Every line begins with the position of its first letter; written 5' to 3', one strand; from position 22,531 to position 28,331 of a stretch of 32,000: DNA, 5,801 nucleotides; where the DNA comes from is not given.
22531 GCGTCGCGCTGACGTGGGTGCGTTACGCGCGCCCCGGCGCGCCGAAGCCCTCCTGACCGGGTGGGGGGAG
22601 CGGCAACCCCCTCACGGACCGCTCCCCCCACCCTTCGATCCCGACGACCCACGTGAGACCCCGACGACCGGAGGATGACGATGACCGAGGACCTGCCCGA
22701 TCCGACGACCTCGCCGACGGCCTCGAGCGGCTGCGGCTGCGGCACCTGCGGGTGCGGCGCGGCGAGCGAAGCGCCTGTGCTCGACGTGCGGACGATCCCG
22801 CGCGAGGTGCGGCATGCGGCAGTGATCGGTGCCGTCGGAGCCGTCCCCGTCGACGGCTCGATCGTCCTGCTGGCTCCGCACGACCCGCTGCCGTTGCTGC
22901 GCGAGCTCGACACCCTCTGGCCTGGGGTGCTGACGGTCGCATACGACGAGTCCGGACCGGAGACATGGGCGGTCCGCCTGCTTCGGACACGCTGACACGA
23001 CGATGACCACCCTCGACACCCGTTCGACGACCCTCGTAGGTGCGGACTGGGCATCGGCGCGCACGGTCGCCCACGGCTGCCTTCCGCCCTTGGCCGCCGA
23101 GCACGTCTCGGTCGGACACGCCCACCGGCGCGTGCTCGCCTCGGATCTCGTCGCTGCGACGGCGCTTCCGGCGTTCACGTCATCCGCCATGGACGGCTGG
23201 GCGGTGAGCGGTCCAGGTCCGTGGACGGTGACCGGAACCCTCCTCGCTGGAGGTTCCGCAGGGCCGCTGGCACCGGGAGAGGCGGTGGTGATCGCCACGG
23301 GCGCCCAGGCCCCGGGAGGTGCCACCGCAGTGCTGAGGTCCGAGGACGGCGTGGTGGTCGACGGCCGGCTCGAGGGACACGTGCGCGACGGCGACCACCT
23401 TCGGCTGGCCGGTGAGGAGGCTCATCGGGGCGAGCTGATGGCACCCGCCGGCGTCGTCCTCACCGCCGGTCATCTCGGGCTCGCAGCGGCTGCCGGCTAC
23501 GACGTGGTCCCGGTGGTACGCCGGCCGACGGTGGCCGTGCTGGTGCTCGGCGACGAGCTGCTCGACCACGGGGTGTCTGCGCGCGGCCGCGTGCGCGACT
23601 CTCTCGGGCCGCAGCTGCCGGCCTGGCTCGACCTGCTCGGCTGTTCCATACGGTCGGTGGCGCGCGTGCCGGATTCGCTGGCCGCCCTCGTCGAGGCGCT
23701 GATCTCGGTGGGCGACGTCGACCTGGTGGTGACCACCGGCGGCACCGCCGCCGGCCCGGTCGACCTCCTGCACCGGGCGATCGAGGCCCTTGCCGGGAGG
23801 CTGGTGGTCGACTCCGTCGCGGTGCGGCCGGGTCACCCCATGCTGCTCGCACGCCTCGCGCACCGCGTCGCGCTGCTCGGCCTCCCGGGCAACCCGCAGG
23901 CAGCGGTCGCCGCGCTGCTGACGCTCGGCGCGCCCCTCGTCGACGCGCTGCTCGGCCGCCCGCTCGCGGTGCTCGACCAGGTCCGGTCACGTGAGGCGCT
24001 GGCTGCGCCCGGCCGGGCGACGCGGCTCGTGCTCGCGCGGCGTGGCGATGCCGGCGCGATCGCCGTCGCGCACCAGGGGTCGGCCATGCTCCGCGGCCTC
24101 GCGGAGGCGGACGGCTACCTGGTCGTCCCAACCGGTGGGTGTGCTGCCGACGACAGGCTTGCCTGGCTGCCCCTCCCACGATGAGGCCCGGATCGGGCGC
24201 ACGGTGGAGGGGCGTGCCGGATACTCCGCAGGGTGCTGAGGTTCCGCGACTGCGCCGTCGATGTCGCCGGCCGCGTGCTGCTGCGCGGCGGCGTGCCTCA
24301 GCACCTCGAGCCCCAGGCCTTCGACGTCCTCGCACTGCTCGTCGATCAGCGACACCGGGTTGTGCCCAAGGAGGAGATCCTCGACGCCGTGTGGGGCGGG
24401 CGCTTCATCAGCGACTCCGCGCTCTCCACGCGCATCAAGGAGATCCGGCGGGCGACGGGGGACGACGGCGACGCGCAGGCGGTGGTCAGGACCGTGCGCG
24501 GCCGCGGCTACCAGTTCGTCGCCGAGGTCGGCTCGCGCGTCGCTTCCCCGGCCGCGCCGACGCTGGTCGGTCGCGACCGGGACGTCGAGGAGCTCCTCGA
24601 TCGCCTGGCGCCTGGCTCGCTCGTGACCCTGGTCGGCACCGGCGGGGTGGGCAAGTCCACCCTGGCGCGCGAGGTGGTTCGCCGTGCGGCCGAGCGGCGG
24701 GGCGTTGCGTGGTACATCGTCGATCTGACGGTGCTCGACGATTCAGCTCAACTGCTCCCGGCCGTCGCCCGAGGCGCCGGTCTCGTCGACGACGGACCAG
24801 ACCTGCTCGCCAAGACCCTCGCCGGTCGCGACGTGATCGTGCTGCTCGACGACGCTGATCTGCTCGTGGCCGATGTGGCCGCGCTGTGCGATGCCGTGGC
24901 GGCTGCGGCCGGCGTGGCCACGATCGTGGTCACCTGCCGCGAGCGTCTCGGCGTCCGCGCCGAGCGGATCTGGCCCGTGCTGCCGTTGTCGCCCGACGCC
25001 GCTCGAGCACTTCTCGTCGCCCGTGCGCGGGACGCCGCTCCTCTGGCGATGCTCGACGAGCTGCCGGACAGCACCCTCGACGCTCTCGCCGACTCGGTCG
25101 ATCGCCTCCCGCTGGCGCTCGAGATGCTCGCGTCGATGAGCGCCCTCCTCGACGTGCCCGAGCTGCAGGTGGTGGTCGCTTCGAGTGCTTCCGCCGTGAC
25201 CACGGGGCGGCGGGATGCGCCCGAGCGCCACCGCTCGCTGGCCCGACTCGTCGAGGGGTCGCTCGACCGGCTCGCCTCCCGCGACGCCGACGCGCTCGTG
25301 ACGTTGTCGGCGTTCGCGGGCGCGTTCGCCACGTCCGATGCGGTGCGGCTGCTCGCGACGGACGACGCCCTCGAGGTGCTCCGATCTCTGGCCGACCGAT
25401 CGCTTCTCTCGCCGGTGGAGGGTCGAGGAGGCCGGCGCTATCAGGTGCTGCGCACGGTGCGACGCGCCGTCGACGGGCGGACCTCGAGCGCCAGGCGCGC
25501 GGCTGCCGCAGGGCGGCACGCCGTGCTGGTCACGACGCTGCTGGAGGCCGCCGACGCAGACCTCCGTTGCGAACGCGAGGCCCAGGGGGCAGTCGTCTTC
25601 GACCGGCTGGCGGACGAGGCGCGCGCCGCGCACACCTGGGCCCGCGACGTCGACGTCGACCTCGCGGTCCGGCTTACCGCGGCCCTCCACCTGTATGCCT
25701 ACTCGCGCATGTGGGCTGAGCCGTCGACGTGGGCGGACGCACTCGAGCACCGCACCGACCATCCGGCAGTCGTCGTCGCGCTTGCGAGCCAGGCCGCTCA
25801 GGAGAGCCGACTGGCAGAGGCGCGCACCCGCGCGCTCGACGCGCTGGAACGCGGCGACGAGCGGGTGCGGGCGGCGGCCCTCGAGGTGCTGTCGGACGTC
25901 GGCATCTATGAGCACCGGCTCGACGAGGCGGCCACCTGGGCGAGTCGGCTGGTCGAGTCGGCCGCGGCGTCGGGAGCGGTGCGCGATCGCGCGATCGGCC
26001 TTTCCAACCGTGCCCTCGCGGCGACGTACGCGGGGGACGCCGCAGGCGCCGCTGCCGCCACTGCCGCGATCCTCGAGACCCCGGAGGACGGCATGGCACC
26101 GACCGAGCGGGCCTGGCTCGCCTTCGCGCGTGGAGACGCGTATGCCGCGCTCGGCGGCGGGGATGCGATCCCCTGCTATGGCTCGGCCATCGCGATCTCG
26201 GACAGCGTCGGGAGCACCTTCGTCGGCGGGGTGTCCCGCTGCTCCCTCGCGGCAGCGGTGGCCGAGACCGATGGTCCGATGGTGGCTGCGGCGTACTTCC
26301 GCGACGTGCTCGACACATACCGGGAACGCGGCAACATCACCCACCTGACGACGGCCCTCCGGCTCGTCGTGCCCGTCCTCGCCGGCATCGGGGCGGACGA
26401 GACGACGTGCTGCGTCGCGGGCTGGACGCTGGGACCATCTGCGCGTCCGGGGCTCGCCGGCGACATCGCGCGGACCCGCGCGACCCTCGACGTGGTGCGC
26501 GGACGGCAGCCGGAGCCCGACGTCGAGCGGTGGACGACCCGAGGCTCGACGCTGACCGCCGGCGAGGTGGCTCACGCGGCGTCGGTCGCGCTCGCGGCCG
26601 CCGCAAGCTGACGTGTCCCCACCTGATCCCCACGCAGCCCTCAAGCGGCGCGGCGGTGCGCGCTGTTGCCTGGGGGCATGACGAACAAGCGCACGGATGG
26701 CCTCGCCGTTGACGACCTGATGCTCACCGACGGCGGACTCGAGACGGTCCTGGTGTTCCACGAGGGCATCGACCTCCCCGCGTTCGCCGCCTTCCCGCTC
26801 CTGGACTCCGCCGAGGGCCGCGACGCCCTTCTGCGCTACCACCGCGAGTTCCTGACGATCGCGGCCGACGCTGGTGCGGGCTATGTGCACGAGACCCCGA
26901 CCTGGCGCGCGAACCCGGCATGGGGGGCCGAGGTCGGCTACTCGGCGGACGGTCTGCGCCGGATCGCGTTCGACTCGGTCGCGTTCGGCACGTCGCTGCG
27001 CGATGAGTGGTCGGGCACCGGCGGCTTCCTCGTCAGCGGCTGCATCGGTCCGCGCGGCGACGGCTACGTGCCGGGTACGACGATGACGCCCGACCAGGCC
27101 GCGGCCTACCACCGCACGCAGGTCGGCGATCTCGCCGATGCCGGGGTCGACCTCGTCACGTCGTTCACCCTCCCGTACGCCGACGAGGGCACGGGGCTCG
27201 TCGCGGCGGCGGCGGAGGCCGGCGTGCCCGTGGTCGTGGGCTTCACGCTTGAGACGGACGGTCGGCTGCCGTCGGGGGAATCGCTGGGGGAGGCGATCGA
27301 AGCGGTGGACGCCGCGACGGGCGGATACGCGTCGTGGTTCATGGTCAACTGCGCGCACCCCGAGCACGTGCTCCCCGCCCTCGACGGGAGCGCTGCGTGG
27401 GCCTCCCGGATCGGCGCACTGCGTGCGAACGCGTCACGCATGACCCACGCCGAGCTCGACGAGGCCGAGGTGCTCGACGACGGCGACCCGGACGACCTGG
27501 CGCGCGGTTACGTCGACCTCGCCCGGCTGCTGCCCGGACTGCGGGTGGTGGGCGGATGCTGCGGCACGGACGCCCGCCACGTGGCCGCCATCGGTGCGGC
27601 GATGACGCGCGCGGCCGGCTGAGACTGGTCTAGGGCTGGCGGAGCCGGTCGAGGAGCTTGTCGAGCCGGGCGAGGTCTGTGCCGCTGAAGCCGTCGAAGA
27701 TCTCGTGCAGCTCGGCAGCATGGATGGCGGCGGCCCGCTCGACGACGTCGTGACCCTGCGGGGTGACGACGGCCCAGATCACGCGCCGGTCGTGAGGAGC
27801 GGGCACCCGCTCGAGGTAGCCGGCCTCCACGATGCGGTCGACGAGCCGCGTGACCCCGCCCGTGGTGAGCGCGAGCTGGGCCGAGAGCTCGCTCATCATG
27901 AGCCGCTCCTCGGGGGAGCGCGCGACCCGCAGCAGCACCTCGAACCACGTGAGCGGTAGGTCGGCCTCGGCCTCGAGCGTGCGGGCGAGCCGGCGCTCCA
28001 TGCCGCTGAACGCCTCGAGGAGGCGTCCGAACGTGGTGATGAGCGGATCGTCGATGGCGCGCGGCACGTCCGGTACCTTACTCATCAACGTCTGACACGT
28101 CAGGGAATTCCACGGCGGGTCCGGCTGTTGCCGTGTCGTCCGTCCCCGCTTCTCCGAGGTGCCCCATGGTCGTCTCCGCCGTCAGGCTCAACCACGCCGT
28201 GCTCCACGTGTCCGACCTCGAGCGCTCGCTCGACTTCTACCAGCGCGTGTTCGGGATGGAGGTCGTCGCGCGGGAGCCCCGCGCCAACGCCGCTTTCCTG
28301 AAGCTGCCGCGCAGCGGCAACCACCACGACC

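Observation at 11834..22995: Two paralogous four-cysteine, Cys/Gly-tailed DUF2249-like proteins bracket the narGHJI-narK island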

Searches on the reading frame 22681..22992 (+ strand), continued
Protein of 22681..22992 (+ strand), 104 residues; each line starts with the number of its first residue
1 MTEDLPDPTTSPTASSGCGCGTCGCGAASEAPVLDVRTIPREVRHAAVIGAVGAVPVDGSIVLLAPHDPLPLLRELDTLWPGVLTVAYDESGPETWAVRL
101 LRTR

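Call 76: find_encoding_contigs(protein=P0287, flank=8000, max_places=1)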
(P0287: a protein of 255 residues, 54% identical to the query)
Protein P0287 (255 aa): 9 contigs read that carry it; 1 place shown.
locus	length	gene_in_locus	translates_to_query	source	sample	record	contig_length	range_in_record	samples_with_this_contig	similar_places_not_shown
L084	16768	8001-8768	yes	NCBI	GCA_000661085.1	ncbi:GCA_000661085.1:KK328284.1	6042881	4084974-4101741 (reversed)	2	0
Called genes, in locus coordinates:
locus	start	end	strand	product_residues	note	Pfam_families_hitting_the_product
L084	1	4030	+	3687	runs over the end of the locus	PF00109:ketoacyl-synt, PF02801:Ketoacyl-synt_C, PF16197:KAsynt_C_assoc, PF22336:RhiE-like_linker, PF22621:CurL-like_PKS_C, PF00698:Acyl_transf_1, PF22953:SpnB_Rossmann, PF00106:adh_short, +23 more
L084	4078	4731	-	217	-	PF11139:SfLAP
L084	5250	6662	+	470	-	PF03007:WS_DGAT_cat, PF06974:WS_DGAT_C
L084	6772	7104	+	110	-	-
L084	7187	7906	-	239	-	PF12840:HTH_20 (weak)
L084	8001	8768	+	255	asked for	PF01814:Hemerythrin, PF10006:DUF2249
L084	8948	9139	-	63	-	PF06902:Fer4_19 (weak), PF13459:Fer4_15, PF13370:Fer4_13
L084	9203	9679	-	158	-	PF01814:Hemerythrin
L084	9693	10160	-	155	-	PF02566:OsmC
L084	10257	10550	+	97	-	PF00198:2-oxoacid_dh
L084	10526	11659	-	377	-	PF02746:MR_MLE_N, PF13378:MR_MLE_C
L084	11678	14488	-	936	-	PF00330:Aconitase, PF00694:Aconitase_C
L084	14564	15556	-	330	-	PF00881:Nitroreductase (faint)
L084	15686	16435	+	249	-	PF08279:HTH_11 (weak), PF09339:HTH_IclR (weak), PF12840:HTH_20 (weak), PF13412:HTH_24 (weak)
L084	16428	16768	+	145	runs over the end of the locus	-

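Call 77: predict_structure(alignment_id=A2)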
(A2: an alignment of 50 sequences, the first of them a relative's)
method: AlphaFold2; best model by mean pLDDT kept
length: 274 residues; sequences in the alignment: 50
mean_pLDDT: 86.7   pTM: 0.76
mean pLDDT of the five models: 86.7, 86.5, 86.3, 85.4, 85.3
residues with pLDDT >= 90: 203; 70-90: 27; 50-70: 15; < 50: 29
segments of 3 or more residues with pLDDT < 50: 1-5, 171-179, 187-197
pLDDT, mean of each block of 10 residues (from residue 1): 44 79 93 95 96 94 97 96 97 97 98 98 98 97 96 95 81 45 48 49 90 90 92 93 93 93 92 94
secondary structure, 60 per line:
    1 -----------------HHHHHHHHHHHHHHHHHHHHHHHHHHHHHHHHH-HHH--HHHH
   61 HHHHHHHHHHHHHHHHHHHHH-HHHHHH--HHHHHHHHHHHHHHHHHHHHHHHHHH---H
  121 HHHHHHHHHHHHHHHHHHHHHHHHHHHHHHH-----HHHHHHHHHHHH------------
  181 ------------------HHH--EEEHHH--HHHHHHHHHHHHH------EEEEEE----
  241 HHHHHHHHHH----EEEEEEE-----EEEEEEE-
elements in order: H18-50 H57-81 H83-88 H91-116 H120-151 H157-168 E204-206 H212-224 E231-236 H241-250 E255-261 E267-273

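Call 79: fold_search(model_id=the predicted structure, library=pdb)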
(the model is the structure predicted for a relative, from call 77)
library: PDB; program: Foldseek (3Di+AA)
matches with E <= 10: 752; with E <= 0.001: 0
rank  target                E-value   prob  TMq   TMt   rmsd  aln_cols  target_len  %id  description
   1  3cax                  4.7e-02  0.96  0.38  0.31  25.4       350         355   14  Crystal structure of uncharacterized protein PF0695 (released 2008-03-18)
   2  6q09                  9.8e-02  0.99  0.34  0.52   5.1       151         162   18  Crystal structure of iron-bound Hemerythrin HHE cation binding domain-containing protein: Rv2633c homolog from Mycobacte (released 2020-01-22)
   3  8k1r_A                1.5e-01  0.80  0.21  0.15  13.6       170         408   14  YeeE(TsuA)-YeeD(TsuB) complex for thiosulfate uptake (released 2024-03-27)
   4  3p9c                  2.2e-01  0.95  0.16  0.13   5.8        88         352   18  Crystal structure of perennial ryegrass LpOMT1 bound to SAH (released 2011-01-12)
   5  3mcz_A                2.6e-01  0.99  0.22  0.18   3.0       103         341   17  The Structure of an O-methyltransferase family protein from Burkholderia thailandensis. (released 2010-05-26)
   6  8j4c_A                2.7e-01  0.69  0.21  0.15  12.9       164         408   16  YeeE(TsuA)-YeeD(TsuB) complex for thiosulfate uptake (released 2024-03-27)
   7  5eeg_B                3.3e-01  0.28  0.19  0.16  21.1       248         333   18  Crystal structure of carminomycin-4-O-methyltransferase DnrK in complex with tetrazole-SAH (released 2015-12-23)
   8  3mcz_B                3.5e-01  0.96  0.20  0.17   8.0       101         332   19  The Structure of an O-methyltransferase family protein from Burkholderia thailandensis. (released 2010-05-26)
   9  7vkq_D                3.5e-01  0.95  0.19  0.24   3.7        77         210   17  Crystal structure of D. melanogaster SAMTOR in the SAH bound form (released 2022-07-20)
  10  7owb                  4.2e-01  0.18  0.17  0.15  21.6       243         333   18  Chimeric carminomycin-4-O-methyltransferase (DnrK) with a region from 10-hydroxylase CalMB (released 2022-07-13)
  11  6q56_A                4.4e-01  0.84  0.19  0.22   4.1        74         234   11  Crystal structure of the B. subtilis M1A22 tRNA methyltransferase TrmK (released 2019-03-27)
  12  3h2b_A                5.1e-01  0.94  0.21  0.28   4.2        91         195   18  Crystal structure of the SAM-dependent methyltransferase cg3271 from Corynebacterium glutamicum in complex with S-aden (released 2009-04-28)
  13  3grz_B                5.4e-01  0.94  0.21  0.29   5.6        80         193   18  CRYSTAL STRUCTURE OF ribosomal protein L11 methylase FROM Lactobacillus delbrueckii subsp. bulgaricus (released 2009-04-07)
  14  2zbq                  5.4e-01  0.93  0.19  0.21   3.4        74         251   22  Crystal structure of ribosomal protein L11 methyltransferase from Thermus thermophilus in complex with S-adenosyl-L-homo (released 2008-11-11)
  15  8h0s_B                5.7e-01  0.87  0.18  0.27   4.3        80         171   15  Crystal structure of MnmM from B. subtilis complexed with Gln-TTG anti-codon stem loop and SAM (2.90 A) (released 2023-01-25)
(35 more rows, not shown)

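Call 88: search_solved_structures(query=L005:5086-6300:-, max_evalue=0.001)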
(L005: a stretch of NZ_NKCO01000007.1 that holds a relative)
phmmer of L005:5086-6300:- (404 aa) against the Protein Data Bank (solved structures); distinct sequences matched with E-value up to 0.001: 144 (the best 60 are shown).
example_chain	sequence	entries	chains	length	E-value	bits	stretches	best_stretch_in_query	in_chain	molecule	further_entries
2dv6_A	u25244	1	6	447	5.8e-53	183.4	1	19-399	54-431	Nitrite reductase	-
6tfd_A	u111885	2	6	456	5.7e-49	170.2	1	16-399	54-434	Copper-containing nitrite reductase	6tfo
3wi9_A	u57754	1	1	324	6.3e-47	163.5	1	113-401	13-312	Nitrite reductase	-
3x1e_A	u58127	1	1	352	2.1e-46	161.8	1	118-401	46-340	Nitrite reductase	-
3wkq_A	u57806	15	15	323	3e-46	161.3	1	128-401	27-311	Nitrite reductase | Copper-containing nitrite reductase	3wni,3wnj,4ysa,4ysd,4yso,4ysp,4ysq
3wia_A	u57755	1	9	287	6.1e-46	160.2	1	151-401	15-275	Nitrite reductase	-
9kwt_A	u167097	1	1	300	1.3e-45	159.2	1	144-401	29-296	Copper-containing nitrite reductase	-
9kws_A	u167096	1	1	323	1.5e-45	159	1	128-401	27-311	Copper-containing nitrite reductase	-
6the_A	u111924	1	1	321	2.1e-45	158.5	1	125-400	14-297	Copper-containing nitrite reductase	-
3x1n_A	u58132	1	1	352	3.9e-45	157.6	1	118-401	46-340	Nitrite reductase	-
3x1f_A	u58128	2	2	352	5.1e-45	157.2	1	118-401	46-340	Nitrite reductase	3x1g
1kbv_A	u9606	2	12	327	5.5e-45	157.1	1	140-399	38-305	Major outer membrane protein PAN 1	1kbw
3wkp_A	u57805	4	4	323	5.7e-45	157.1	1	128-401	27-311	Nitrite reductase | Copper-containing nitrite reductase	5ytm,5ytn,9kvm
9kvl_A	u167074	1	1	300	7.1e-45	156.7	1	144-401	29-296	Copper-containing nitrite reductase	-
5tb7_A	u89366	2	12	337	7.5e-45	156.6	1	140-399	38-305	Nitrite reductase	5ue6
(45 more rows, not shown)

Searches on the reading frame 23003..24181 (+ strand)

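Call 10: search_protein_families(library=pfam, proteins=[window:23003-24181:+], max_evalue=0.001)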
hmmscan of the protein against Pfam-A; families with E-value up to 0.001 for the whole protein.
window:23003-24181:+ (393 aa): 3 families
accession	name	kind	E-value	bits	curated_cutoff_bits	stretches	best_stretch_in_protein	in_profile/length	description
PF03453.22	MoeA_N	-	8.7e-29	100.7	30.8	1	27-165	14-160/160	MoeA N-terminal region (domain I and II)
PF00994.29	MoCF_biosynth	-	2.2e-25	89.5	26.6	1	178-313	1-142/144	Probable molybdopterin binding domain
PF03454.20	MoeA_C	-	1.9e-06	28.4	22.1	1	331-378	6-57/72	MoeA C-terminal region (domain IV)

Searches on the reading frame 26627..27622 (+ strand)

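Call 11: search_protein_families(library=pfam, proteins=[window:26627-27622:+], max_evalue=0.001)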
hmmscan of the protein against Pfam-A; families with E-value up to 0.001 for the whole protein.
window:26627-27622:+ (331 aa): 1 family
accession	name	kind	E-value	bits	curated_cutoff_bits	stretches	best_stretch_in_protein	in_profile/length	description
PF02574.22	S-methyl_trans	-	7e-37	128.3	22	1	33-325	2-282/283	Homocysteine S-methyltransferase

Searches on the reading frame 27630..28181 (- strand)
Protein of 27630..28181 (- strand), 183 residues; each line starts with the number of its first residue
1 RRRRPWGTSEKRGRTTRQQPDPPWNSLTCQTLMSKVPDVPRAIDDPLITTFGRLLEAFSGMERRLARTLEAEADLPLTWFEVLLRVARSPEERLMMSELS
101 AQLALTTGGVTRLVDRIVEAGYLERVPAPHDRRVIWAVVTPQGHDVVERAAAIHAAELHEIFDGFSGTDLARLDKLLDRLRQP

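Call 11: search_protein_families(library=pfam, proteins=[window:27630-28181:-], max_evalue=0.001)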
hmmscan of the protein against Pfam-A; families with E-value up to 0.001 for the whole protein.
window:27630-28181:- (183 aa): 3 families
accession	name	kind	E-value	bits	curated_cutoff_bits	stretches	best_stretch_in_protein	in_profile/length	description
PF12802.13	MarR_2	-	8.1e-14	52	27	1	74-133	2-60/61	MarR family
PF01047.28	MarR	-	7.1e-07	29.5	24.6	1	78-134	4-58/59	MarR family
PF13463.12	HTH_27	-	0.00038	21.1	22.2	1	86-143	11-68/68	Winged helix DNA-binding domain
